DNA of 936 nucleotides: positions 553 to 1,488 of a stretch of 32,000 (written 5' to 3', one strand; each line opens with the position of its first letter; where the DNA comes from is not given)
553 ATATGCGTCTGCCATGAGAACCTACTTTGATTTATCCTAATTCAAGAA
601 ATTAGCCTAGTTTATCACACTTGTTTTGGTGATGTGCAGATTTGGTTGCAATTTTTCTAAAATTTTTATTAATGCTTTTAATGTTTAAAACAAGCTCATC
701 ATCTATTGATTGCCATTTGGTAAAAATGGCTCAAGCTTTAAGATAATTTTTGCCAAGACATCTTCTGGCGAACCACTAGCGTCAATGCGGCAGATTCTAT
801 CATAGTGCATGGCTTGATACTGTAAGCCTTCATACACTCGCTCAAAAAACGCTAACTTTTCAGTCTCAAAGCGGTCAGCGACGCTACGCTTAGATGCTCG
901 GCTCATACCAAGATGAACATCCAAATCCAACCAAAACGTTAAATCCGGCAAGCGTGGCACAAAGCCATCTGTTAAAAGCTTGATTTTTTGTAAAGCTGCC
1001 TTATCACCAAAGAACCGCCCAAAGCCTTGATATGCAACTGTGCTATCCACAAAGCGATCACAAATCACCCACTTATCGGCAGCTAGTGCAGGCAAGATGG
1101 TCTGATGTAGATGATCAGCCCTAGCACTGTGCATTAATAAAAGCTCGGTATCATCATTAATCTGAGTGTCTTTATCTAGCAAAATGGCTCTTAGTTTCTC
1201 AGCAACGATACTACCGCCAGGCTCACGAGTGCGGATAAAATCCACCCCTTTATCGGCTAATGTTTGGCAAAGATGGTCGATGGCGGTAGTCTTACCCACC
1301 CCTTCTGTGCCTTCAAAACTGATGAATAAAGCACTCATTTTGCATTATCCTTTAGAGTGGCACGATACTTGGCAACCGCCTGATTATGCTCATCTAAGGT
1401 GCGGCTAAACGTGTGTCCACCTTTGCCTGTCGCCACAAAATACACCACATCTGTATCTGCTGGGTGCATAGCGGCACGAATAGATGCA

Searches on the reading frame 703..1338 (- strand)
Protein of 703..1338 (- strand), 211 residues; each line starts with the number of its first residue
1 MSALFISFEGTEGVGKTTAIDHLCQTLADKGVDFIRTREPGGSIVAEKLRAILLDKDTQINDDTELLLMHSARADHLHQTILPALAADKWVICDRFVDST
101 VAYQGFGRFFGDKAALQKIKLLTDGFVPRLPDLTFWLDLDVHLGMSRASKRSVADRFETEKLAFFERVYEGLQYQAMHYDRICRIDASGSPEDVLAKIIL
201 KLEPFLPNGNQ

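Call 67: search_protein_families(library=pfam, alignment_id=A6, max_evalue=1e-8)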
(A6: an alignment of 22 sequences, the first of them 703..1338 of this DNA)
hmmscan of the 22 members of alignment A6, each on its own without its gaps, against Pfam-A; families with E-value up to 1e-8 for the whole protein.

A. member 1, window:703-1338:- (211 aa): 1 family
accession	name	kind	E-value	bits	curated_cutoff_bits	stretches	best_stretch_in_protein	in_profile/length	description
PF02223.23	Thymidylate_kin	-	3.2e-43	148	27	1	8-198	1-185/185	Thymidylate kinase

B. families by the number of members that match (of 22 scanned): 36 families (the first 25 are shown)
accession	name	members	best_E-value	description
PF03061.28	4HBT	2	4.5e-17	Thioesterase superfamily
PF00012.26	HSP70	1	6.4e-261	Hsp70 protein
PF01379.25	Porphobil_deam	1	9.3e-83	Porphobilinogen deaminase, dipyromethane cofactor binding domain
PF02618.21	YceG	1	1.7e-80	YceG-like family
PF00206.25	Lyase_1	1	1.1e-75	Lyase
PF02668.22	TauD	1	2.9e-70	Taurine catabolism dioxygenase TauD, TfdA family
PF01077.27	NIR_SIR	1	5.6e-70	Nitrite and sulphite reductase 4Fe-4S domain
PF00590.25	TP_methylase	1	8.1e-54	Tetrapyrrole (Corrin/Porphyrin) Methylases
PF01025.24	GrpE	1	1.1e-45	GrpE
PF02223.23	Thymidylate_kin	1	3.2e-43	Thymidylate kinase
PF02600.21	DsbB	1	4.1e-37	Disulfide bond formation protein DsbB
PF03460.22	NIR_SIR_ferr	1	2.5e-36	Nitrite/Sulfite reductase ferredoxin-like half domain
PF00005.33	ABC_tran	1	4.3e-34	ABC transporter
PF13241.12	NAD_binding_7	1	1.3e-29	Putative NAD(P)-binding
PF14698.11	ASL_C2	1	2.5e-28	Argininosuccinate lyase C-terminal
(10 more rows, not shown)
